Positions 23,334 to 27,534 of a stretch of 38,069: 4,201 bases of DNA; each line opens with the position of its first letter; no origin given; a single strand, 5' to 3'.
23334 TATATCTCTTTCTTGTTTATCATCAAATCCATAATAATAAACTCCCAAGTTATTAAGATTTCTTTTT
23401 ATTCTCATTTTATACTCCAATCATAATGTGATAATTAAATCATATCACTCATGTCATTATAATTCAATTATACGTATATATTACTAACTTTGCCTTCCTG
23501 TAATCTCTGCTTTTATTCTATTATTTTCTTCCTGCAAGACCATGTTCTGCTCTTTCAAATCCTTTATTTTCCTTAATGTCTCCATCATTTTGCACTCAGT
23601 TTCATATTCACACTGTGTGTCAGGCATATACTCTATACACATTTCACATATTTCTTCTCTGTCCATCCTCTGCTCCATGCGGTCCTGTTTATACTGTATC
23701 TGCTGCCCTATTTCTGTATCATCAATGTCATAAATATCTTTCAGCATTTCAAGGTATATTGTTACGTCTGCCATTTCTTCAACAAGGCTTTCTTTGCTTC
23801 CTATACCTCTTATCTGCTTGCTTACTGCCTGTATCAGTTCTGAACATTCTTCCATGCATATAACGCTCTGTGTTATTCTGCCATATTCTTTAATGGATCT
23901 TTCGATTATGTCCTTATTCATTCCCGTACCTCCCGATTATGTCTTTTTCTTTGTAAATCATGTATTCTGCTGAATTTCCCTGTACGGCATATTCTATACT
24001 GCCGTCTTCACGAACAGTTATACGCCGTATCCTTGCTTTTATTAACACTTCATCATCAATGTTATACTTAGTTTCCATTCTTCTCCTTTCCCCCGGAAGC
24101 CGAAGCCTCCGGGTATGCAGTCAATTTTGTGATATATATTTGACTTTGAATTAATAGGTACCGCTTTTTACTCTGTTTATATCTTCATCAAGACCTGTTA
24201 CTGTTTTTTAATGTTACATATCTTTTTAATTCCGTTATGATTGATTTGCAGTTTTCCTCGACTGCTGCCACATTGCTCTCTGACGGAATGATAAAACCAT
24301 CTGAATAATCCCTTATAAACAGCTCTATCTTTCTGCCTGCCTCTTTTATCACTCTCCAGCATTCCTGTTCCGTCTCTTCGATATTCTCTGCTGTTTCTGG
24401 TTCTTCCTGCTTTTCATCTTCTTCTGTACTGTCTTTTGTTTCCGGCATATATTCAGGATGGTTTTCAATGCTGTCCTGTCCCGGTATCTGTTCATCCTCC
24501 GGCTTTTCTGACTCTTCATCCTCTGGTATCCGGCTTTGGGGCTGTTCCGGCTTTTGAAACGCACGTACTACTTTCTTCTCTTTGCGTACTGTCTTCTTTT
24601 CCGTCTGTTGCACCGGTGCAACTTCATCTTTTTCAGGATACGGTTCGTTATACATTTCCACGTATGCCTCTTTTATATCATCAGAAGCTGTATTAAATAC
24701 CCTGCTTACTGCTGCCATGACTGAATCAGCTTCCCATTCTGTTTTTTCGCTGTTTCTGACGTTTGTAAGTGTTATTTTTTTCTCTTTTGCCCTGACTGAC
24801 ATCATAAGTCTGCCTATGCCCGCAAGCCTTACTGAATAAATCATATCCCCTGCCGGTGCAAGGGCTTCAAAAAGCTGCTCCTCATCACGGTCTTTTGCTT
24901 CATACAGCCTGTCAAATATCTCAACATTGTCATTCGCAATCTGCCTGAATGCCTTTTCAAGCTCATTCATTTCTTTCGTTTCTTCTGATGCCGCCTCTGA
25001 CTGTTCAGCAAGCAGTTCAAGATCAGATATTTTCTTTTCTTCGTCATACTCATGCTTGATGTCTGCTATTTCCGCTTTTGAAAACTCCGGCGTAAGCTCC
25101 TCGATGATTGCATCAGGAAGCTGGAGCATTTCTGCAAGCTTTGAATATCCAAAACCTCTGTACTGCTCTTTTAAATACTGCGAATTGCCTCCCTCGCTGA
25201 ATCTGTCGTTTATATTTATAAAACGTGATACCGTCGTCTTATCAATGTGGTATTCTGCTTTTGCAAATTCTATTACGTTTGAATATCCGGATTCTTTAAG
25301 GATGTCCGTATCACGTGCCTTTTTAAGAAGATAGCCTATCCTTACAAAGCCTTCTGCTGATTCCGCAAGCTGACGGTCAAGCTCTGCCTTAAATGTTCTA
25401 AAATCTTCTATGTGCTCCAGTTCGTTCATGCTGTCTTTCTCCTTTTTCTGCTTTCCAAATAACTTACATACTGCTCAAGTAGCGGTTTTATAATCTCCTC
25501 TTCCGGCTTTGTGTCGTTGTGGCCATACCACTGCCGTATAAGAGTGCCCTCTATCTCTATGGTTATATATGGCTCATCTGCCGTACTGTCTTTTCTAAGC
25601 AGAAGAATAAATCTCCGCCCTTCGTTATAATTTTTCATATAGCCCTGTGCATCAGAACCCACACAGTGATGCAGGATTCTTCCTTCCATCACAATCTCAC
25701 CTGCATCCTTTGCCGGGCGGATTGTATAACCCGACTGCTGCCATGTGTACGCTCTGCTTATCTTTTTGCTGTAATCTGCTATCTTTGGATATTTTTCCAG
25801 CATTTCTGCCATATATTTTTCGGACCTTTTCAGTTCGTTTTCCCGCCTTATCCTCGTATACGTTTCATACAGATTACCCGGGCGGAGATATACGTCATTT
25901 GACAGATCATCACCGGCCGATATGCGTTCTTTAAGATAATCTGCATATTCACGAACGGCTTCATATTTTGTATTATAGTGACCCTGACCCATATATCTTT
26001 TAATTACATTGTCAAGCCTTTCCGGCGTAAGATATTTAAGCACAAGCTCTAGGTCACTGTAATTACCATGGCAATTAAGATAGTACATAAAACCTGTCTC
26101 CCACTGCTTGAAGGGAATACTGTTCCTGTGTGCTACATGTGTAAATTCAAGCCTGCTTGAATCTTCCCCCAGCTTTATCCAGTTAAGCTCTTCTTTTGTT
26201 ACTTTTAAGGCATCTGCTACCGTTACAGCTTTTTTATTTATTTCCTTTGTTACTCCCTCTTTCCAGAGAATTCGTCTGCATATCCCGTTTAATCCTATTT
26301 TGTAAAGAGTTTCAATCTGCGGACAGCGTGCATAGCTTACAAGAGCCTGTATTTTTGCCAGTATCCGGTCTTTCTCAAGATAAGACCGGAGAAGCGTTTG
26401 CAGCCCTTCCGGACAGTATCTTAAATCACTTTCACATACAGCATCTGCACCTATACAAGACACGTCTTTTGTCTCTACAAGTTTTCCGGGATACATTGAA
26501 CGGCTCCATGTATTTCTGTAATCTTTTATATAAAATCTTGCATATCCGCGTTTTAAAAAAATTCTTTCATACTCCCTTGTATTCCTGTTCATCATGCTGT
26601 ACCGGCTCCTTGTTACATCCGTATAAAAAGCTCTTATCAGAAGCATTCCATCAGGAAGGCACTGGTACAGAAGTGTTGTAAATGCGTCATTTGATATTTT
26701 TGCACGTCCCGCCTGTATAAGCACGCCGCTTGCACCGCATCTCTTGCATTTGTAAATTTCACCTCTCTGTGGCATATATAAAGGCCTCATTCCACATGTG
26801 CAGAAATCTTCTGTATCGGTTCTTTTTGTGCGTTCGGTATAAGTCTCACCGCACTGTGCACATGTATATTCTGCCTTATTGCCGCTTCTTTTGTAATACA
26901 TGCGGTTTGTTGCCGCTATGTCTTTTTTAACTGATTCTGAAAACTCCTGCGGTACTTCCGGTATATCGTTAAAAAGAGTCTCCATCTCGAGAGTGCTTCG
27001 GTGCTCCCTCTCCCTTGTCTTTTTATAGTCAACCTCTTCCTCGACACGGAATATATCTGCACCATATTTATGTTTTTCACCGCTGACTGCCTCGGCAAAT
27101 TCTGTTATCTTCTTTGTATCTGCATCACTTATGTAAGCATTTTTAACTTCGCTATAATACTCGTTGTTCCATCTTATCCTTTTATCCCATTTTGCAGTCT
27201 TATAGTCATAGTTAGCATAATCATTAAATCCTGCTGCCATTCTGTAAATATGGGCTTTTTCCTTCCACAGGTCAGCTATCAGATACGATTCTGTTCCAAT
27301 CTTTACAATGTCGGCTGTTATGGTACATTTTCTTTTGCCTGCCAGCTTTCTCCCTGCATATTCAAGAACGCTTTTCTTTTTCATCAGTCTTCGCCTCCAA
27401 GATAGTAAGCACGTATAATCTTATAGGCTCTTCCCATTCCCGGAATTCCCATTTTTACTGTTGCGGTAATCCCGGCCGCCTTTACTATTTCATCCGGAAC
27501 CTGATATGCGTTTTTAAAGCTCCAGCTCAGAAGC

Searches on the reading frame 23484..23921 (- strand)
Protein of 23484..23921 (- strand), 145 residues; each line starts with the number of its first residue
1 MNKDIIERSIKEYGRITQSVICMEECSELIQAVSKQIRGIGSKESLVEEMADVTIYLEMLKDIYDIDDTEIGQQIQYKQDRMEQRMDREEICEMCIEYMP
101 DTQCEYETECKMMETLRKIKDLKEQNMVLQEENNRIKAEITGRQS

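Call 4: search_protein_families(library=pfam, proteins=[window:23484-23921:-], max_evalue=1)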
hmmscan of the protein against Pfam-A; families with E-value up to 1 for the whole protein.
window:23484-23921:- (145 aa): 6 families
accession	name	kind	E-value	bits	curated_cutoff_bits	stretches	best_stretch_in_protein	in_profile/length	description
PF12643.12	MazG-like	-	0.0019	18.8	27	1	27-83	20-71/85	MazG-like family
PF03819.22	MazG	-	0.0072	17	22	1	22-75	10-62/74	MazG nucleotide pyrophosphohydrolase domain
PF01503.22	PRA-PH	-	0.016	16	21.3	1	22-56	34-62/86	Phosphoribosyl-ATP pyrophosphohydrolase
PF01166.23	TSC22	-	0.022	15.4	30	1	114-141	17-45/57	TSC-22/dip/bun family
PF04977.20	DivIC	-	0.076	13.3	28.9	1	111-141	18-48/80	Septum formation initiator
PF20442.3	BrxL_N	-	0.09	13.2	28.2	1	94-143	25-74/132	BREX system Lon protease-like protein BrxL N-terminal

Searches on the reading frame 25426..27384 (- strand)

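Call 68: search_protein_families(library=pfam, proteins=[window:25426-27384:-], max_evalue=0.001)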
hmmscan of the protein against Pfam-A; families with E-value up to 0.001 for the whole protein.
window:25426-27384:- (652 aa): 1 family
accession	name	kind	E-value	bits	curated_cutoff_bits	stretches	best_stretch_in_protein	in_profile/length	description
PF14284.11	PcfJ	-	1.1e-22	80.9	25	1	480-629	2-141/147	PcfJ-like protein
